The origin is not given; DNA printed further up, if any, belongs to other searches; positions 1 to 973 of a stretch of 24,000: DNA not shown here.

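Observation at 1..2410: P-loop-dead KaiC-like domains paired or fused with receiver domains next to the archaellum motor genes: candidate undescribed motility-control module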

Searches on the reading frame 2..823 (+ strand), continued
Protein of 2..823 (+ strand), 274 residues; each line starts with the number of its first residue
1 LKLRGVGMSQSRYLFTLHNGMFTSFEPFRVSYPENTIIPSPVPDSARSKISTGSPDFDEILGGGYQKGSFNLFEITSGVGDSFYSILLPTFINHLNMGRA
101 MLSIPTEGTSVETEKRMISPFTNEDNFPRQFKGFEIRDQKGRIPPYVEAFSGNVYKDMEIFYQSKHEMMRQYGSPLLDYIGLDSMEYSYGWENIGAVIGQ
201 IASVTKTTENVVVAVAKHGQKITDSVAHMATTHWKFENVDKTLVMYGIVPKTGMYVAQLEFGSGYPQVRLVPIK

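Call 72: search_protein_families(library=pfam, proteins=[L033:5920-7113:-, L033:7579-8151:-, L033:8166-8663:-, L028:6053-8323:-], max_evalue=0.001)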
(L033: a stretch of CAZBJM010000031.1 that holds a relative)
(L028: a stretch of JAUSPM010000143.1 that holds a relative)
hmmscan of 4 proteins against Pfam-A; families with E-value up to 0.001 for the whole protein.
L033:5920-7113:- (397 aa): 1 family
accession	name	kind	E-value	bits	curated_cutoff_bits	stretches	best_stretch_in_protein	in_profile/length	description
PF23955.1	DUF7284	-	5.4e-09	36.8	27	1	20-264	1-196/278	Family of unknown function (DUF7284)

L033:7579-8151:- (190 aa): 0 families

L033:8166-8663:- (165 aa): 0 families

L028:6053-8323:- (756 aa): 9 families
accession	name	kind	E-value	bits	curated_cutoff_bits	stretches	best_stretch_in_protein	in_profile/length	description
PF02732.21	ERCC4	-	2.1e-34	118.9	24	1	547-668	1-139/140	ERCC4 domain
PF00271.37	Helicase_C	-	7.6e-28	97.4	23.5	1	356-470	4-109/110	Helicase conserved C-terminal domain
PF00270.35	DEAD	-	1.1e-20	74.5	26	1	32-177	16-164/167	DEAD/DEAH box helicase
PF21210.2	RNA_helicase_helical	-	7.9e-20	71.4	27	1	231-334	2-103/108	Putative ATP-dependent RNA helicase, helical bundle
PF04851.21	ResIII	-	9.2e-16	58.6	22.5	1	32-173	25-162/164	Type III restriction enzyme, res subunit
PF14520.12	HHH_5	-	2.8e-11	44.2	27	1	702-748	6-53/57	Helix-hairpin-helix domain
PF12826.13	HHH_2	-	5.9e-11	42.8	27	1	703-749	8-54/64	Helix-hairpin-helix motif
PF00633.29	HHH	-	2.5e-07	30.6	24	1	720-748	1-29/30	Helix-hairpin-helix motif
PF22590.2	Cas3-like_C_2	-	6.3e-05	23.6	27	0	378-471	13-105/106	CRISPR-associated nuclease/helicase Cas3, C-terminal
